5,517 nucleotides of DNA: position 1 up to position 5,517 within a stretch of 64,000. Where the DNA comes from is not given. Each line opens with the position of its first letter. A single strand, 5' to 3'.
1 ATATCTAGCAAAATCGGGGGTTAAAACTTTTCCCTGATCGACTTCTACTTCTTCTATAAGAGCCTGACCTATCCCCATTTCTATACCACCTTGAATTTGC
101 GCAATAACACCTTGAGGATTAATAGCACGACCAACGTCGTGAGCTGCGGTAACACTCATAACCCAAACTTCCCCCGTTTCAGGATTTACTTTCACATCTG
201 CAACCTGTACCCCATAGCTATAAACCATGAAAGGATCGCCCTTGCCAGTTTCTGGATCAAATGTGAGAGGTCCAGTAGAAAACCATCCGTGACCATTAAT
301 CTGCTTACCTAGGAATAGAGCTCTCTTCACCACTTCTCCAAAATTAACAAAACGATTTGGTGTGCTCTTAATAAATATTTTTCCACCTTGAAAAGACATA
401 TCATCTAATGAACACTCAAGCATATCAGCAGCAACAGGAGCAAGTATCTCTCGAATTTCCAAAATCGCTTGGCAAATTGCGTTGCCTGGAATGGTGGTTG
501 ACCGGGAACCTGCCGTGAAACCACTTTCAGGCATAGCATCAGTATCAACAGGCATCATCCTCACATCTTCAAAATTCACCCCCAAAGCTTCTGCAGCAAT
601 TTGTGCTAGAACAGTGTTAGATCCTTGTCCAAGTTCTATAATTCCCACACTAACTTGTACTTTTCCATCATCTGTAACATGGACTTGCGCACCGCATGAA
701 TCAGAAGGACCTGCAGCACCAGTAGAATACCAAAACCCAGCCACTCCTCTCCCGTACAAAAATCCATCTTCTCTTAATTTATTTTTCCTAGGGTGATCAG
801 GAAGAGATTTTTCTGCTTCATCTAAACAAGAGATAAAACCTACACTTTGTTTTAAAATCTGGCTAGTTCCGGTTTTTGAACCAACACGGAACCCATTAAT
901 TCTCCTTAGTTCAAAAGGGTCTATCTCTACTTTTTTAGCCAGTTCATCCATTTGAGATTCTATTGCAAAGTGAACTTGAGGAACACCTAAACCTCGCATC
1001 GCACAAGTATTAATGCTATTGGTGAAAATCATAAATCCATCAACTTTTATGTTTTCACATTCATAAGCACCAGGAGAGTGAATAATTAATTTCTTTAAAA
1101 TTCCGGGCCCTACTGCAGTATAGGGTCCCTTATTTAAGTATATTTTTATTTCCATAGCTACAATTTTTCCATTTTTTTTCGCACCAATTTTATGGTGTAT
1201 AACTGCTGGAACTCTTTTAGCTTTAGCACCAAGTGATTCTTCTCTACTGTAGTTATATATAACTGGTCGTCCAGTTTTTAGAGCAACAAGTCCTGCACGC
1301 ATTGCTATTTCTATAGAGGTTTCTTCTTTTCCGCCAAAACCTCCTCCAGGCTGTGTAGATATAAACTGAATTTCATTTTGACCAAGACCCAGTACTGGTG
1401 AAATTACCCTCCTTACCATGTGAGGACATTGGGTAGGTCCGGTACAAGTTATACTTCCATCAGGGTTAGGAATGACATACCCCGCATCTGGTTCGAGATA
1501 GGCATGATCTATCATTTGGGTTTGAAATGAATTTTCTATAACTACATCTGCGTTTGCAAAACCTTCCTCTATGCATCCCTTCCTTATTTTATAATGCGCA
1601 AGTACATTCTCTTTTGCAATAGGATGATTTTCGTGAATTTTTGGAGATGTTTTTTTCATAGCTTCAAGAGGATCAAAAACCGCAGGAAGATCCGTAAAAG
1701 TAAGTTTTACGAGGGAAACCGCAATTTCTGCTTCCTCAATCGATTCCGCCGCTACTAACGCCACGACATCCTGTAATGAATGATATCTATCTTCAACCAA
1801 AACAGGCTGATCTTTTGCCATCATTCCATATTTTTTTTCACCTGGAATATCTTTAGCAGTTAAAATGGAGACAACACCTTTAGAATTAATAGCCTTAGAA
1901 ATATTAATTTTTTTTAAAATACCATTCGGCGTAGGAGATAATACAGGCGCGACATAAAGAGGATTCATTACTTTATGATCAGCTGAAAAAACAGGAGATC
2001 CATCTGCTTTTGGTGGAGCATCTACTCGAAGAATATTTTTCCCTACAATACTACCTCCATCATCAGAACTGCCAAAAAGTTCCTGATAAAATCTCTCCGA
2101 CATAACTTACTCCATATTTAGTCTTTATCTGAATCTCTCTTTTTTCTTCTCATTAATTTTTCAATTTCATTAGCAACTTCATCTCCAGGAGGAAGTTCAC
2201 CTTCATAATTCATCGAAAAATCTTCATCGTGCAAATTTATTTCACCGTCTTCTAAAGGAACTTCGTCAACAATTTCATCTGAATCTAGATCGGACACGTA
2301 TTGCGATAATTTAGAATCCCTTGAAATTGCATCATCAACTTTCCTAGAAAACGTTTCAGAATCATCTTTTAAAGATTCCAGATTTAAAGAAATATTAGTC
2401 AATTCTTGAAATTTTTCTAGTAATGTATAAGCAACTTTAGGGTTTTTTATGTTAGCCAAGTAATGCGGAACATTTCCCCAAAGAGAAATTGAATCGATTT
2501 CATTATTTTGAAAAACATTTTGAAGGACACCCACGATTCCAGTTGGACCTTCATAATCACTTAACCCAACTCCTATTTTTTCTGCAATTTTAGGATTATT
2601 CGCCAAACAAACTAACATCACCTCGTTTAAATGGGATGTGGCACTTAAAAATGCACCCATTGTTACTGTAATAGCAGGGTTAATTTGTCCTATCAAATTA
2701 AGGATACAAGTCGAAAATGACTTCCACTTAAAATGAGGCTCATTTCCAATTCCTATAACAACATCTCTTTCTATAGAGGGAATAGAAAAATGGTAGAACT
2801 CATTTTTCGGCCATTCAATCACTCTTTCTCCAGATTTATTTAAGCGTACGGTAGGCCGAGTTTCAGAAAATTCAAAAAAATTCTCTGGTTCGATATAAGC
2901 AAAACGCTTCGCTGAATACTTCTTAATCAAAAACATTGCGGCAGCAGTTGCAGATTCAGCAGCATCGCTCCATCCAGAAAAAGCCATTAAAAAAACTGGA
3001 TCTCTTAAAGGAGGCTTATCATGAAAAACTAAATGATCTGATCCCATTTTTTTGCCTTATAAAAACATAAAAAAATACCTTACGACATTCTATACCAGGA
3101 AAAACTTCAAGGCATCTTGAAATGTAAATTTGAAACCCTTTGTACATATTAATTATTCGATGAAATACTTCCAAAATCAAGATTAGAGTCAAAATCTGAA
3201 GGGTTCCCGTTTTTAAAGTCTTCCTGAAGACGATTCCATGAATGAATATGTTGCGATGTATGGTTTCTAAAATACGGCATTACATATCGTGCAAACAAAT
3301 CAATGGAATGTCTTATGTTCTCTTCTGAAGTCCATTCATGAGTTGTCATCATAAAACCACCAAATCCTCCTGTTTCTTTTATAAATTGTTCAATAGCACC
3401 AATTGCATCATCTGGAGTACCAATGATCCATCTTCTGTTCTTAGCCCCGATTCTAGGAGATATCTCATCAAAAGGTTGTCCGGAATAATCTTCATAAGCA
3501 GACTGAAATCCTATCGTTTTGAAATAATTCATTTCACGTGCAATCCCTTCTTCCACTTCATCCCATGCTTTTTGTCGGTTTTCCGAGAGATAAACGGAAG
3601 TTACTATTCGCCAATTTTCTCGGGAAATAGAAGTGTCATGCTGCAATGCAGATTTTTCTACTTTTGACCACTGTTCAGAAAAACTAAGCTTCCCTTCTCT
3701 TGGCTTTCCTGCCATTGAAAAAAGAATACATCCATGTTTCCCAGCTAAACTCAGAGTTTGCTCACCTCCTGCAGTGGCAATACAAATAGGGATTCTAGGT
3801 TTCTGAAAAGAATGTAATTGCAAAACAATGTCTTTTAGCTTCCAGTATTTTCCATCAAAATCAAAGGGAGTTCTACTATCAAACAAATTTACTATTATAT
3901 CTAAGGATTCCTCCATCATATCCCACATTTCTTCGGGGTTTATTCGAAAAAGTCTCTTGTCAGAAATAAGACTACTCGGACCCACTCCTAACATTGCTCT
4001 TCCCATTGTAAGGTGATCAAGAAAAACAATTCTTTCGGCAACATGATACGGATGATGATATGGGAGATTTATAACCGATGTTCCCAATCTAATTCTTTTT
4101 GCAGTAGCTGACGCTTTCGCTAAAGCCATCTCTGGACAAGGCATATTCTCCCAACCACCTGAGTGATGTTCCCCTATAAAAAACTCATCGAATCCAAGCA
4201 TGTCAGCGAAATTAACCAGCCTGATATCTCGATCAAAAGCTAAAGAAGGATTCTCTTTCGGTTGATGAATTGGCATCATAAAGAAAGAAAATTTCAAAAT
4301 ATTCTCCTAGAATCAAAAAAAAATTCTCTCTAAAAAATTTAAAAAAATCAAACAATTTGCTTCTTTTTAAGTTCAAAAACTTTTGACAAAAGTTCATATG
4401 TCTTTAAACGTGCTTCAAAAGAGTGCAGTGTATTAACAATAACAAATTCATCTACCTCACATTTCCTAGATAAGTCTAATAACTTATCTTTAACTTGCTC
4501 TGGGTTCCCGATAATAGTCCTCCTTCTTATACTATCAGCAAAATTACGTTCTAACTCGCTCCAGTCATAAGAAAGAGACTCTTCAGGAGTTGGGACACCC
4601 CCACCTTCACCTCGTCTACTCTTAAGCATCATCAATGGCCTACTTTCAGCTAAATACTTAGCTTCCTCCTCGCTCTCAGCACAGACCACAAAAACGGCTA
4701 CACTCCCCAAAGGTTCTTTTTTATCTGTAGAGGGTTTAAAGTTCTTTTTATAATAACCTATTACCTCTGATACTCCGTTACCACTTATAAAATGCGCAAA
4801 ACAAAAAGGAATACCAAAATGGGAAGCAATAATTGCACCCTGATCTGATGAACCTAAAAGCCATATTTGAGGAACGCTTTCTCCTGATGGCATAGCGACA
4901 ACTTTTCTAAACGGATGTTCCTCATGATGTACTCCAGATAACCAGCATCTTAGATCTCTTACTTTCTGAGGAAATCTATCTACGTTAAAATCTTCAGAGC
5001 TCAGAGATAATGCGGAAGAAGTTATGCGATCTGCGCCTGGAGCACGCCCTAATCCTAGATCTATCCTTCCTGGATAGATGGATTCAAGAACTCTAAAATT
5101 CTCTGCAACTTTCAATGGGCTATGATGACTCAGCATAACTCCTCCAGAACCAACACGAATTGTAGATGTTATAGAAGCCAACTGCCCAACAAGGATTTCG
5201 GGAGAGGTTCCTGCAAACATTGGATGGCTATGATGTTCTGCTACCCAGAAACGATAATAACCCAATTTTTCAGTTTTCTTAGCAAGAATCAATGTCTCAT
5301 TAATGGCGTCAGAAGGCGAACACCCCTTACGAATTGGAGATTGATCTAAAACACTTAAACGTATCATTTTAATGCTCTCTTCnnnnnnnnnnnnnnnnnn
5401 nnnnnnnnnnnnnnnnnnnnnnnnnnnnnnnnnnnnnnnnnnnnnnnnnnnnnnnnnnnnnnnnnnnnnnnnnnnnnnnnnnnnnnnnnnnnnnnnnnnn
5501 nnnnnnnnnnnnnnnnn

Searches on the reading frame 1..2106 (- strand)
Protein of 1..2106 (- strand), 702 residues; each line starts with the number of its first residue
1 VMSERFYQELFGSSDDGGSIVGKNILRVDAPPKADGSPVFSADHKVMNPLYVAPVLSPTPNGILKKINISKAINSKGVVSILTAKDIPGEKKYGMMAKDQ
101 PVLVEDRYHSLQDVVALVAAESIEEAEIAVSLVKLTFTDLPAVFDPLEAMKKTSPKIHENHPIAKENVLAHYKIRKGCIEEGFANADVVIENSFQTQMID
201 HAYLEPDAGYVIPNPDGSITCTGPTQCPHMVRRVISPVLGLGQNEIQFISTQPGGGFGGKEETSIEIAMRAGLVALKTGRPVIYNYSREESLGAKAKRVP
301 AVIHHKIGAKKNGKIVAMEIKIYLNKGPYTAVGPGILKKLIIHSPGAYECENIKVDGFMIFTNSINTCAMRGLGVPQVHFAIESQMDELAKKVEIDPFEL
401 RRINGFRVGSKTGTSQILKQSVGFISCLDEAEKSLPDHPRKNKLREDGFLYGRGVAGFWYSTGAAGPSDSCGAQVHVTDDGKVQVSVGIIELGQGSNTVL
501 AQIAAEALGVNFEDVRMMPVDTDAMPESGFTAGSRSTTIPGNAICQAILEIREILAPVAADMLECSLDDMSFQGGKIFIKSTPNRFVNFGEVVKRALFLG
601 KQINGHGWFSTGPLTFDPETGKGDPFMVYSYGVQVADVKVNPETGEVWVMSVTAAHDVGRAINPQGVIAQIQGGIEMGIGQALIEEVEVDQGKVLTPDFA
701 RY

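Call 66: search_protein_families(library=pfam, proteins=[window:1-2106:-], max_evalue=0.00001)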
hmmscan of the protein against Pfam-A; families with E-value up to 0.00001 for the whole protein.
window:1-2106:- (702 aa): 3 families
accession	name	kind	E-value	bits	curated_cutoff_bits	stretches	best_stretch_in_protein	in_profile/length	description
PF20256.3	MoCoBD_2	-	7.7e-77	259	27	1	442-702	16-274/283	Molybdopterin cofactor-binding domain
PF02738.23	MoCoBD_1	-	2e-74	250.2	27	1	161-404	2-243/244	Molybdopterin cofactor-binding domain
PF01315.27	Ald_Xan_dh_C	-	9.6e-20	71.4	31.3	1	36-141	2-110/110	Aldehyde oxidase and xanthine dehydrogenase, a/b hammerhead domain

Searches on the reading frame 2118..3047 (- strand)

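Call 55: search_protein_families(library=pfam, proteins=[window:2118-3047:-], max_evalue=0.0001)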
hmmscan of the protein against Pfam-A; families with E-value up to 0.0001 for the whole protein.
window:2118-3047:- (309 aa): 1 family
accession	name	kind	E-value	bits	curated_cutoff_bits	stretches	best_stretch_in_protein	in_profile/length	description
PF09754.15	PAC2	-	2.3e-39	135.9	25.8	1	22-239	1-213/215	PAC2 family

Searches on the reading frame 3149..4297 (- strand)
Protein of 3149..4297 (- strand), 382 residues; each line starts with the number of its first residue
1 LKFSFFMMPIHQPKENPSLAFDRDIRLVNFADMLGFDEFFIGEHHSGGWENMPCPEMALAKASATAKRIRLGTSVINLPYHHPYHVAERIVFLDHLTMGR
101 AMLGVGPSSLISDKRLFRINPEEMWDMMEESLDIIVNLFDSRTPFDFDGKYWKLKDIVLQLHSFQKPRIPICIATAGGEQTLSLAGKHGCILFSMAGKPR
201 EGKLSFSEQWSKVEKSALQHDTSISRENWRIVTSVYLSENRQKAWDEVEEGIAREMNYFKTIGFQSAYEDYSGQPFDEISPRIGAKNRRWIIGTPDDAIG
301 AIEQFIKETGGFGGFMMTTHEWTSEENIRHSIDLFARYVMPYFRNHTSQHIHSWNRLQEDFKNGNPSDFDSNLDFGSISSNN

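Call 55: search_protein_families(library=pfam, proteins=[window:3149-4297:-], max_evalue=0.0001)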
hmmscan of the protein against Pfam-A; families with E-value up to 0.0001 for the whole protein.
window:3149-4297:- (382 aa): 1 family
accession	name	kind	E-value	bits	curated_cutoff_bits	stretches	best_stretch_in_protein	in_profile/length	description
PF00296.26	Bac_luciferase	-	3.1e-43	148.8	27.9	1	1-310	1-311/314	Luciferase-like monooxygenase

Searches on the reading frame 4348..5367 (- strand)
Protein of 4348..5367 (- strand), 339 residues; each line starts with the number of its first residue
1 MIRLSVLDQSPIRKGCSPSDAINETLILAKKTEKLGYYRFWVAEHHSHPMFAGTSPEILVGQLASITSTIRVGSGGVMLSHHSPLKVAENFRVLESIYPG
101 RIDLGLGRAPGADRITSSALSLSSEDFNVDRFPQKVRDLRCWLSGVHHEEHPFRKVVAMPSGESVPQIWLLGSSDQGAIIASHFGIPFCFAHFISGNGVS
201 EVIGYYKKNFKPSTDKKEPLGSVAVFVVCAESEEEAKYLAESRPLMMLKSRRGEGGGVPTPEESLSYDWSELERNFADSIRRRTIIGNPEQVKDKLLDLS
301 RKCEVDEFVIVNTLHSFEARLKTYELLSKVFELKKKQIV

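Call 55: search_protein_families(library=pfam, proteins=[window:4348-5367:-], max_evalue=0.0001)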
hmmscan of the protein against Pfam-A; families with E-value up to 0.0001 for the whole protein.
window:4348-5367:- (339 aa): 1 family
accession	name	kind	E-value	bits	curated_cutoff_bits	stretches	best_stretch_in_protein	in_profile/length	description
PF00296.26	Bac_luciferase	-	2.2e-35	122.9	27.9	1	18-299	17-307/314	Luciferase-like monooxygenase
